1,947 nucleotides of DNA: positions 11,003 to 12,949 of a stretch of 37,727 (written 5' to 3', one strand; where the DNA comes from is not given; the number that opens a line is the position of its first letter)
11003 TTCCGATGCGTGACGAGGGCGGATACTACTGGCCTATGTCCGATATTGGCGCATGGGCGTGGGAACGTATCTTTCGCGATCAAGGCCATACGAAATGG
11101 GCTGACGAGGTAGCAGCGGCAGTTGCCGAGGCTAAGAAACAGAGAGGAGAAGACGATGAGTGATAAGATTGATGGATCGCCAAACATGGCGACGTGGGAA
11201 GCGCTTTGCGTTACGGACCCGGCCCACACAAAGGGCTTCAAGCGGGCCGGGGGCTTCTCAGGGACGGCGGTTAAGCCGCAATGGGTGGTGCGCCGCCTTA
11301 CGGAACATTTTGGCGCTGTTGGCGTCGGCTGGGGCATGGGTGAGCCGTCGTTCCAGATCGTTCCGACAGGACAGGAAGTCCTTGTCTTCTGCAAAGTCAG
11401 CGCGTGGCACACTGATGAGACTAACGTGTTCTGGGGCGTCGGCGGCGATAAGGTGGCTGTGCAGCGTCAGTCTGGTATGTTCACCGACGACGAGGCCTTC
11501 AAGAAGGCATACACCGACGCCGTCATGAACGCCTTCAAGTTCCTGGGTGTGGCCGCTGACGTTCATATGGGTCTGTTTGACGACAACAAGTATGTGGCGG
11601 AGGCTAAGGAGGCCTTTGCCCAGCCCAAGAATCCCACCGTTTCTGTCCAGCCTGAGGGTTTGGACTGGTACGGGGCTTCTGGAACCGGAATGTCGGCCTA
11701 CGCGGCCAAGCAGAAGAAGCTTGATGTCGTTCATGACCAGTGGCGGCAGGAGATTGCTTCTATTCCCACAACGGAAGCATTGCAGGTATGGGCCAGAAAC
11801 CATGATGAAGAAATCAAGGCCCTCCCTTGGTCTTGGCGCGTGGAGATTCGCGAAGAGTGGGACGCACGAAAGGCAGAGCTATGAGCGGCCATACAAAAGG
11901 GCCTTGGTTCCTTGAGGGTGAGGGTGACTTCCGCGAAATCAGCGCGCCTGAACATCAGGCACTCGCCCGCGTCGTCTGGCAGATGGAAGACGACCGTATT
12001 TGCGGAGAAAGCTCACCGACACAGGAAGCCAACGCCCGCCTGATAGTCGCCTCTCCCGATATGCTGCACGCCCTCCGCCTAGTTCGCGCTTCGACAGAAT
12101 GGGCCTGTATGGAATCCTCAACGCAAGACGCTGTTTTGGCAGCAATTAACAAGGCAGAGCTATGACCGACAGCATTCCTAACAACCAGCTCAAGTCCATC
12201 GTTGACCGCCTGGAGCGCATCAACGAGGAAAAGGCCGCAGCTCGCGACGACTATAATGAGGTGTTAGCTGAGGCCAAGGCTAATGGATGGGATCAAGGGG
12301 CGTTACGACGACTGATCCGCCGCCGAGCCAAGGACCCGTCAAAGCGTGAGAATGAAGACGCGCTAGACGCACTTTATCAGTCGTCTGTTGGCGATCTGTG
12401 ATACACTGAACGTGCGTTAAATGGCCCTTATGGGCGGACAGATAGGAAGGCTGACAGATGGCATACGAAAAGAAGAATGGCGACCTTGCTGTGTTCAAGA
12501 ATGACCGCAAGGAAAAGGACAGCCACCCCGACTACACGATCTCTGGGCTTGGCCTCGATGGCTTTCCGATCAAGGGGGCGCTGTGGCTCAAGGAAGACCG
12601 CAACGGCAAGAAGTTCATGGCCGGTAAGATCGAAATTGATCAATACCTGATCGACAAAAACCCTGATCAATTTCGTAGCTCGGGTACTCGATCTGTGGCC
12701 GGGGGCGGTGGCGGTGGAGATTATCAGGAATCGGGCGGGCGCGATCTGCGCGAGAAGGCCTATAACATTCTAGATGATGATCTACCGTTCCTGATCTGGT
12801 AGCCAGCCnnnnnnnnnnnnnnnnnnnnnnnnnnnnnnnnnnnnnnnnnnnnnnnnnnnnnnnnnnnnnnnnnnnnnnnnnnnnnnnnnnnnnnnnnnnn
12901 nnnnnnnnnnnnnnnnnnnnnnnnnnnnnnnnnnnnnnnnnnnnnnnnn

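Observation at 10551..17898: Nucleotide-identical 28-31-nt 'linker' repeats shared in the same order by two otherwise unrelated ORFs 6.7 kb apart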

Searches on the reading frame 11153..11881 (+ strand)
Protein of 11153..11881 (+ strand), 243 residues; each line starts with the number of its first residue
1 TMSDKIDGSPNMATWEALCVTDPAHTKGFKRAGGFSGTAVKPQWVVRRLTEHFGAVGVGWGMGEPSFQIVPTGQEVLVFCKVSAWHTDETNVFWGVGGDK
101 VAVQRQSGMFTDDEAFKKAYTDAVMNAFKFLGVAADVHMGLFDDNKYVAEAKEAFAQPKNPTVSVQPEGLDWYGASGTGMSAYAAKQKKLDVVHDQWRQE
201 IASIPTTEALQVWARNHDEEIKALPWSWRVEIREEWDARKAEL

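Call 43: search_protein_families(library=phrogs, proteins=[window:11153-11881:+], max_evalue=0.001)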
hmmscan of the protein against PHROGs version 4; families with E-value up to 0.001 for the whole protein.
window:11153-11881:+ (243 aa): 3 families
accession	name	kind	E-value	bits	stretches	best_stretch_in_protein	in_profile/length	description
phrog_7838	-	DNA, RNA and nucleotide metabolism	2.5e-45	156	1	10-242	4-232/242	exonuclease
phrog_7792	-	unknown function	5.2e-27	95.8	1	9-157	7-159/255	-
phrog_2489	-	DNA, RNA and nucleotide metabolism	8.3e-19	68.3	2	103-156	582-635/728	exonuclease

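Call 56: search_protein_families(library=pfam, proteins=[window:11153-11881:+], max_evalue=0.01)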
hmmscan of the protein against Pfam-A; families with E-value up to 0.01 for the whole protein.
window:11153-11881:+ (243 aa): 0 families

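Call 74: search_solved_structures(query=window:11153-11881:+, max_evalue=1)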
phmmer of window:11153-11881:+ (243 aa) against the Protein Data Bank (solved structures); distinct sequences matched with E-value up to 1: 7.
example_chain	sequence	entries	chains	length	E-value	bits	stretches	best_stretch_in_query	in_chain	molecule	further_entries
6avg_D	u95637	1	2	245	0.15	14.6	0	67-111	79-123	T-cell receptor beta variable 9,TCR beta chain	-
26sj_E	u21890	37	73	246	0.68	12.5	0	64-118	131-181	Human A-F7 TCR TRBV6-1_BETA | Human TCR beta chain | TCR beta chain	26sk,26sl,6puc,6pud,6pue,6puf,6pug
4l4t_E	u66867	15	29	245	0.71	12.4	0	64-118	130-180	MAIT T-cell receptor beta chain | MAIT T cell receptor beta chain | TCR beta chain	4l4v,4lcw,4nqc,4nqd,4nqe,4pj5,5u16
3vxq_E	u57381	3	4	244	0.77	12.3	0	64-118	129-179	H27-14 TCR beta chain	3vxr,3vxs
5ivx_F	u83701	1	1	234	0.83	12.2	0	62-123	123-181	T-CELL RECEPTOR BETA CHAIN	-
5iw1_B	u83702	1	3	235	0.83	12.2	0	62-123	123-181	T-CELL RECEPTOR BETA CHAIN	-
4qyz_D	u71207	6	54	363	0.93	12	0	135-219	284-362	CRISPR system Cascade subunit CasC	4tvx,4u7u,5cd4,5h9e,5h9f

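Call 75: search_protein_families(library=ncbifam, proteins=[window:11153-11881:+], max_evalue=0.01)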
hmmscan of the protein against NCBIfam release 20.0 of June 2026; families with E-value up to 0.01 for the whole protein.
window:11153-11881:+ (243 aa): 0 families

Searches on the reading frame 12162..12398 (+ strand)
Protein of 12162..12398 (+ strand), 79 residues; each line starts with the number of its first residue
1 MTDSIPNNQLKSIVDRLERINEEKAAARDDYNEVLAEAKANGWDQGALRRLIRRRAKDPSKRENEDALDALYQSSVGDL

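Call 56: search_protein_families(library=pfam, proteins=[window:12162-12398:+], max_evalue=0.01)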
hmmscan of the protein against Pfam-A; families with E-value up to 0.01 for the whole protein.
window:12162-12398:+ (79 aa): 1 family
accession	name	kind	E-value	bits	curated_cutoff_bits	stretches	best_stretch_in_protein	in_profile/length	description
PF10073.14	GapR_DNA-bd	-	1e-20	73.5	22.6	1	8-77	3-72/72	GapR-like, DNA-binding domain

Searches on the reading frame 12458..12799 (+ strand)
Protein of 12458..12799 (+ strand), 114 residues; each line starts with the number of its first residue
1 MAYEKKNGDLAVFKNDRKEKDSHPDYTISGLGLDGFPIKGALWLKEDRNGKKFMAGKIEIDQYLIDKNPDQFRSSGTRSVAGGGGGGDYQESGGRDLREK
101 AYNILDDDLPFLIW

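Call 43: search_protein_families(library=phrogs, proteins=[window:12458-12799:+], max_evalue=0.001)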
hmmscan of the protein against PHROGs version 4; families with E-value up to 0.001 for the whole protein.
window:12458-12799:+ (114 aa): 1 family
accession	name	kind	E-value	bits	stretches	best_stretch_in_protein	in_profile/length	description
phrog_18154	-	DNA, RNA and nucleotide metabolism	2.4e-06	29.3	1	9-111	7-105/105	single strand DNA binding protein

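Call 56: search_protein_families(library=pfam, proteins=[window:12458-12799:+], max_evalue=0.01)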
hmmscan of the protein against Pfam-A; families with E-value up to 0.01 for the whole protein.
window:12458-12799:+ (114 aa): 1 family
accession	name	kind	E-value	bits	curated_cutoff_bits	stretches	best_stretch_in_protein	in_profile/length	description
PF05284.17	DUF736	-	0.0032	17.8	22.1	1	10-59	25-71/99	Protein of unknown function (DUF736)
